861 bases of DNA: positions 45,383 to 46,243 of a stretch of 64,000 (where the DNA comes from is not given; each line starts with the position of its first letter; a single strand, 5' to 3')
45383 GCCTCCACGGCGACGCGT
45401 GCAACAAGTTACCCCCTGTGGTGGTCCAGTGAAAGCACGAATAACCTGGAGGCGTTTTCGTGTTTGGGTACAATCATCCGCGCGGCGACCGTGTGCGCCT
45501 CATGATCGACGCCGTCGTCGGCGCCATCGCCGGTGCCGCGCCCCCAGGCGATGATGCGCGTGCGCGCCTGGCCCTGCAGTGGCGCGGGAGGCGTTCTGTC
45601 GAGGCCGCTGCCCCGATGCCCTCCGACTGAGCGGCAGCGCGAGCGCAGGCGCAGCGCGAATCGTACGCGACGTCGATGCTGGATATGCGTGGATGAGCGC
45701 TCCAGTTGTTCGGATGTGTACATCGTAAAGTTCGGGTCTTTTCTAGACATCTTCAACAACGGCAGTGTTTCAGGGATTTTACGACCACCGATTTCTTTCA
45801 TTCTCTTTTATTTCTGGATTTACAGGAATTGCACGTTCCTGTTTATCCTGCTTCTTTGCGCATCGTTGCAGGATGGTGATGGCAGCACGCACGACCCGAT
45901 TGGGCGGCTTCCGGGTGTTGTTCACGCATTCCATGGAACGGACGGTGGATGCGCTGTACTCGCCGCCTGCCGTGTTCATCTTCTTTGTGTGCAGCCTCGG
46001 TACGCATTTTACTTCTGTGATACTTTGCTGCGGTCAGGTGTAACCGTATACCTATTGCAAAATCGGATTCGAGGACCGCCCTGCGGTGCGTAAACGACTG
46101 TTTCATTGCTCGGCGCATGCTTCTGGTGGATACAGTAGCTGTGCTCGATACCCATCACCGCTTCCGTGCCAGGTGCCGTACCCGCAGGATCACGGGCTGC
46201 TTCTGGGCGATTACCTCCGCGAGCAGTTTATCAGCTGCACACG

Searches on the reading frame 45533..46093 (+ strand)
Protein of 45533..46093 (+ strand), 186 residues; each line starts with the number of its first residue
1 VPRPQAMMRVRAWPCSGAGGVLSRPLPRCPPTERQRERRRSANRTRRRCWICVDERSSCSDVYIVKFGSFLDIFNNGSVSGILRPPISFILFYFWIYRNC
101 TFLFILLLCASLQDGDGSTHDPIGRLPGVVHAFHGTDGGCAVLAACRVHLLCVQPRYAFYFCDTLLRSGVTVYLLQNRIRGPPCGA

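Call 44: search_protein_families(library=pfam, max_evalue=1, proteins=[window:45533-46093:+])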
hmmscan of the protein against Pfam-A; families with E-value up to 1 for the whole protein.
window:45533-46093:+ (186 aa): 1 family
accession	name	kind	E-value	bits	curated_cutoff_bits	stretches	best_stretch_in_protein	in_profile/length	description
PF19988.4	DUF6424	-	0.26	10.9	25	1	114-155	219-266/292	Family of unknown function (DUF6424)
